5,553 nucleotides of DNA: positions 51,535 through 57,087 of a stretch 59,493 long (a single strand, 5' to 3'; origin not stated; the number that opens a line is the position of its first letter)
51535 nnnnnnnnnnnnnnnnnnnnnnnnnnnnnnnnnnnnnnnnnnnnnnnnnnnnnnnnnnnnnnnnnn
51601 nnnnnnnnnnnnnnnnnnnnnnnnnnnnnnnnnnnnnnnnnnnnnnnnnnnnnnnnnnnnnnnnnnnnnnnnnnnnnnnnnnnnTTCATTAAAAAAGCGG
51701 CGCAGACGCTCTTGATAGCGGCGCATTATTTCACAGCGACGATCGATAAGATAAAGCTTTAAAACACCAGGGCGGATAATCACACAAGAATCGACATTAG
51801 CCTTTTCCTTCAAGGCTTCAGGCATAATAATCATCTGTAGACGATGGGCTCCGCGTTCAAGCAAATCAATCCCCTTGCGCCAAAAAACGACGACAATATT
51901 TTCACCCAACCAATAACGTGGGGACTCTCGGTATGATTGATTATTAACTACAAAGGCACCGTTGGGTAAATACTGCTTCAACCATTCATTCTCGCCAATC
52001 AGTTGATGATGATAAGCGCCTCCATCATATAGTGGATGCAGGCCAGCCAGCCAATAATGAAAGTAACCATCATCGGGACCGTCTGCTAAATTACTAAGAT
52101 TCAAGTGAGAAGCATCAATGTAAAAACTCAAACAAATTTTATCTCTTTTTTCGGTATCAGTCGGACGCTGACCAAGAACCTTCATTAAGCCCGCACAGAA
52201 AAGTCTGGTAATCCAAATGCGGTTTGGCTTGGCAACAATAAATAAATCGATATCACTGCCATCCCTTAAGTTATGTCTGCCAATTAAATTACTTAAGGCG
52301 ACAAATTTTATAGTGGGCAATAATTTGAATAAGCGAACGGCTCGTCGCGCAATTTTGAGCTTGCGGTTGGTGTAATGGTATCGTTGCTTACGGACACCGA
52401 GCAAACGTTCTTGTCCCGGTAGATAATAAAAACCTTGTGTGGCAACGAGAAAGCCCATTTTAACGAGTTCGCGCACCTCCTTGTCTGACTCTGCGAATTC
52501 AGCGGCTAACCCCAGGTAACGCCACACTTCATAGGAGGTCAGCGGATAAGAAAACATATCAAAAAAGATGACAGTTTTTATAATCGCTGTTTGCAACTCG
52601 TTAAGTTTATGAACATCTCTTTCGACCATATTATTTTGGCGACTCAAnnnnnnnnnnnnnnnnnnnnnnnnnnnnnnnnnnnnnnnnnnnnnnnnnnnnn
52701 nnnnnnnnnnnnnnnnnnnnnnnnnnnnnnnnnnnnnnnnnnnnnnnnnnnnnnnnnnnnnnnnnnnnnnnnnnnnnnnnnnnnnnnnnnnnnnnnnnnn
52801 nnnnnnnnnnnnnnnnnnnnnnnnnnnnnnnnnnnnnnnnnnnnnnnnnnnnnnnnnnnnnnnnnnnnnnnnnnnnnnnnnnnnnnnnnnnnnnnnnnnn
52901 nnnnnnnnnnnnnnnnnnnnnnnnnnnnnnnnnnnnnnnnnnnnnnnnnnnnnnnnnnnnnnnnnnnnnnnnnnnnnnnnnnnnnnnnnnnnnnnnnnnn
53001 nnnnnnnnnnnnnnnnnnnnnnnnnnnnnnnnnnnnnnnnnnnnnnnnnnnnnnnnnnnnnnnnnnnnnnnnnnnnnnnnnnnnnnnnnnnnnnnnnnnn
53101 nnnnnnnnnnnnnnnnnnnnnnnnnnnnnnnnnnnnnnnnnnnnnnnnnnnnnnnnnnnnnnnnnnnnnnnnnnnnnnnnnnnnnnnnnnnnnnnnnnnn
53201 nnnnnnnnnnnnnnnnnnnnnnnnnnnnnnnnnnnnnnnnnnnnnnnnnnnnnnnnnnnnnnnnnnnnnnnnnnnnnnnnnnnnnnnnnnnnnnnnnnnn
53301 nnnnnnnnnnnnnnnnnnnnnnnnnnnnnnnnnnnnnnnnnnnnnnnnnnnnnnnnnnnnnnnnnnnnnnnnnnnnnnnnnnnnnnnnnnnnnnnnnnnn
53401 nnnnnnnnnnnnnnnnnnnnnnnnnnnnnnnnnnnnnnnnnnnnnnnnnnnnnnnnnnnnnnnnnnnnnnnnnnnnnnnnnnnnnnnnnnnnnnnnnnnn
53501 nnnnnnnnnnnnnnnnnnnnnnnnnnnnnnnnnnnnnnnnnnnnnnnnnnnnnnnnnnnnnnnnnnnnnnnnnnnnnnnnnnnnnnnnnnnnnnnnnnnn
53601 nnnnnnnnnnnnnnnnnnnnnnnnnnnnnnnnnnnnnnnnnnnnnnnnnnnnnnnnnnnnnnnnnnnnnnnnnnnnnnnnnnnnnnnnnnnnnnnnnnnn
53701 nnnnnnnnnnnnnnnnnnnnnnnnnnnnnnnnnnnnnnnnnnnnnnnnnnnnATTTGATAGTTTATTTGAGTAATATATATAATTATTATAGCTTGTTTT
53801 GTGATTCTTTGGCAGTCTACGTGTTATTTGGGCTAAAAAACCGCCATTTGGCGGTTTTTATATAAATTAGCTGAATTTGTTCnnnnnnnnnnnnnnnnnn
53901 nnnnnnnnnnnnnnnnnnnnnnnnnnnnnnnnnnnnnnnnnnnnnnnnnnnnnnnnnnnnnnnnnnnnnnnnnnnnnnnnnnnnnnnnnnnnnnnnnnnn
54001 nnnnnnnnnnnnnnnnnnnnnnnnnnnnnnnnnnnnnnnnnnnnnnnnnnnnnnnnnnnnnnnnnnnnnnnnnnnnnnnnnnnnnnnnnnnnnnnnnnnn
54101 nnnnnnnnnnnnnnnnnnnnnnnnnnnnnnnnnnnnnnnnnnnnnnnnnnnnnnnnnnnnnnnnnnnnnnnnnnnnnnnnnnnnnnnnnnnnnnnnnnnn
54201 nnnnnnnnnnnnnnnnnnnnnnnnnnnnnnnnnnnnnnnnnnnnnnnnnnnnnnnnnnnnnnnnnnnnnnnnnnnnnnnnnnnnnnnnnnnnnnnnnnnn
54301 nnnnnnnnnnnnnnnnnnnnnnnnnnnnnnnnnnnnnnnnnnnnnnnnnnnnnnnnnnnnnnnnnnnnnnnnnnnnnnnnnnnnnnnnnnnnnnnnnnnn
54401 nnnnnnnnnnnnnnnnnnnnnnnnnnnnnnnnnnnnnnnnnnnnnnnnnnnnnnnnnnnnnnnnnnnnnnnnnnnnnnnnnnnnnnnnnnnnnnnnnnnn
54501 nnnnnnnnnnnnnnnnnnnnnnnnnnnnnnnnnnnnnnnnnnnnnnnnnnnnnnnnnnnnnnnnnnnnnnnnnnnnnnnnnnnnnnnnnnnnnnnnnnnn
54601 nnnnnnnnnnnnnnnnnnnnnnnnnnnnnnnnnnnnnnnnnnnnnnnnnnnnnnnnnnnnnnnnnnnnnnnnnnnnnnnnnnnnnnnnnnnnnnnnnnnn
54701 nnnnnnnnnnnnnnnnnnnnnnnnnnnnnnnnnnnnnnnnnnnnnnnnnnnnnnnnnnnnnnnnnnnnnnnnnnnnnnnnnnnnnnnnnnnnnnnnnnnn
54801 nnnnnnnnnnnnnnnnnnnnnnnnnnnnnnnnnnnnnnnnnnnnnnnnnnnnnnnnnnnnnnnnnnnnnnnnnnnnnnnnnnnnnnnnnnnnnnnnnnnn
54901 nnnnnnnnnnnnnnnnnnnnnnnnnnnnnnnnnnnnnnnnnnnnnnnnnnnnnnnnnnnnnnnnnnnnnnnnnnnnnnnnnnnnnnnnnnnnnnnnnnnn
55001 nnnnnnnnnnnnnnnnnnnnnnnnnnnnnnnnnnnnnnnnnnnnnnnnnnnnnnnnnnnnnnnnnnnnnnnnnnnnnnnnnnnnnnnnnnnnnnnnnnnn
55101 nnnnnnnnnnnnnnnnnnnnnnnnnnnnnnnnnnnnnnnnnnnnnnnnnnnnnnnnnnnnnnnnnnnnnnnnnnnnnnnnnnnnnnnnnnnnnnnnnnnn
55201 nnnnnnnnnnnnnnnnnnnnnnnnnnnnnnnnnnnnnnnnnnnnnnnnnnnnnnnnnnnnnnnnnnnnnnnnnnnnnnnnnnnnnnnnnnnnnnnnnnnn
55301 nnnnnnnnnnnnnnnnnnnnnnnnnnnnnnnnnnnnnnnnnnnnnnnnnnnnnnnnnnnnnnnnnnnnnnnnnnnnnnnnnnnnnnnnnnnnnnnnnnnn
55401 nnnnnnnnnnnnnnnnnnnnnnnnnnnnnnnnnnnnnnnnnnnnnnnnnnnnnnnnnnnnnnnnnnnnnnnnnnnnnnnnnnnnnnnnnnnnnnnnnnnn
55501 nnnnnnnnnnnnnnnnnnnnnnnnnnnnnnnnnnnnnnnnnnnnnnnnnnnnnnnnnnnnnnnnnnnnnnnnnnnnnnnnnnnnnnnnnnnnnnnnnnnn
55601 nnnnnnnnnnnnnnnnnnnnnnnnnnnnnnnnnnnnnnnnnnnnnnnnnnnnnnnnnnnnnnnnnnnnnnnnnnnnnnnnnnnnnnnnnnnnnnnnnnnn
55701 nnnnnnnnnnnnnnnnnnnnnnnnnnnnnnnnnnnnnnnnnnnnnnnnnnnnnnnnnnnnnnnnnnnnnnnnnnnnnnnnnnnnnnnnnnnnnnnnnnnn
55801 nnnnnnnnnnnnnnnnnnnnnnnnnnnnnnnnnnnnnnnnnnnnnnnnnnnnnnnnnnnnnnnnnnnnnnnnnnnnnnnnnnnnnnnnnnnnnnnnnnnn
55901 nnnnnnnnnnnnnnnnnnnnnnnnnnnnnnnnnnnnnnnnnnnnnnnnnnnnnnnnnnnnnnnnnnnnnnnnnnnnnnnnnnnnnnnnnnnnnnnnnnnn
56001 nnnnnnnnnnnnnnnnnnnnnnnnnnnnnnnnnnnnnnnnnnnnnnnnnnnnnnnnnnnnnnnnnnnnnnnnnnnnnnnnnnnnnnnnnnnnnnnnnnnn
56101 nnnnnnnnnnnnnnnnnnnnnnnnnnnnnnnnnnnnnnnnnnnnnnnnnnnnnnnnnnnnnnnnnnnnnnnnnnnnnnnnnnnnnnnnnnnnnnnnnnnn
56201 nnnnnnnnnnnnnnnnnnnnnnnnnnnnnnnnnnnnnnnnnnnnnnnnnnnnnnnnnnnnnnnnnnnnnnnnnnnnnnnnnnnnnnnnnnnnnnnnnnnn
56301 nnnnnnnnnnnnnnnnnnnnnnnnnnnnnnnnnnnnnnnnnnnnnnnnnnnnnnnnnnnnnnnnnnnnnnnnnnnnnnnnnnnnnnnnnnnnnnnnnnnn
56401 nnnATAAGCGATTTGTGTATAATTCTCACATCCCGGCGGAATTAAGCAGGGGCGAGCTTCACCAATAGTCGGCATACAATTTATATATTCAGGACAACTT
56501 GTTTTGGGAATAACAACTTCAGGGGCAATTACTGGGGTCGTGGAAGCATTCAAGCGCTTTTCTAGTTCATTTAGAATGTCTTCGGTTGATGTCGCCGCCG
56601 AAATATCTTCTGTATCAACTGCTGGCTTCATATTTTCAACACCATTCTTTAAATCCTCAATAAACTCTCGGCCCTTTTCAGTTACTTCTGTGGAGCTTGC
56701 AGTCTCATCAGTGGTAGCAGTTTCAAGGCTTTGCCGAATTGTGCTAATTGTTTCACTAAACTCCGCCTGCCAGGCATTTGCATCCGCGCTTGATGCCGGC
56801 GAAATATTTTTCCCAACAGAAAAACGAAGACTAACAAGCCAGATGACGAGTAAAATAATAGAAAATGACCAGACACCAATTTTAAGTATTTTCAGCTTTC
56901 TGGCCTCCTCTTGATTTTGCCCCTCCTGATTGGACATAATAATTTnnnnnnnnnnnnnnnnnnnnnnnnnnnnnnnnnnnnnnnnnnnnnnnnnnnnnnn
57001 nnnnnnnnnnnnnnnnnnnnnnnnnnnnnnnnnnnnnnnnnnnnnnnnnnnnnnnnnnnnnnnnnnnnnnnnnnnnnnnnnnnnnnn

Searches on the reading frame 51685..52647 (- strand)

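Call 12: search_protein_families(library=pfam, proteins=[window:51685-52647:-], max_evalue=0.01)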
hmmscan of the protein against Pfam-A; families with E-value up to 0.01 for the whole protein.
window:51685-52647:- (321 aa): 0 families

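Call 92: search_protein_families(library=pfam, proteins=[window:51685-52647:-], max_evalue=1)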
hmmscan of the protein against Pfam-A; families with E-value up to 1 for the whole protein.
window:51685-52647:- (321 aa): 1 family
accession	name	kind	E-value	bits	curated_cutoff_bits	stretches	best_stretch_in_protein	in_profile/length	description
PF18765.7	Polbeta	-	0.12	13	26.9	1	123-152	23-52/93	Polymerase beta, Nucleotidyltransferase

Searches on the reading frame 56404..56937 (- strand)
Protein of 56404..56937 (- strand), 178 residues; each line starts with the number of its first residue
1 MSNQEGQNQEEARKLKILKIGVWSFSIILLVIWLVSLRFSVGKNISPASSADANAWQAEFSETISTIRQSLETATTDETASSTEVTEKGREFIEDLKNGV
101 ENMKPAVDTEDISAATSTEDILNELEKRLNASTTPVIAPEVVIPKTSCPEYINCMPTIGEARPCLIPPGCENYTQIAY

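Call 12: search_protein_families(library=pfam, proteins=[window:56404-56937:-], max_evalue=0.01)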
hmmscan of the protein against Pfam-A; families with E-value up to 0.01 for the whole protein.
window:56404-56937:- (178 aa): 0 families

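Call 92: search_protein_families(library=pfam, proteins=[window:56404-56937:-], max_evalue=1)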
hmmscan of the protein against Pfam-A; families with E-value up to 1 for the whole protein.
window:56404-56937:- (178 aa): 3 families
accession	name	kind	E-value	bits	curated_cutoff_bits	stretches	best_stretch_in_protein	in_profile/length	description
PF06193.16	Orthopox_A5L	-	0.058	13.3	25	1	98-150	113-165/273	Orthopoxvirus A5L protein-like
PF07350.19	Gig2-like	-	0.13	11.4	27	1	61-128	4-74/408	Gig2-like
PF16809.10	NleF_casp_inhib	-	0.34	11.4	24.1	1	54-110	3-54/145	NleF caspase inhibitor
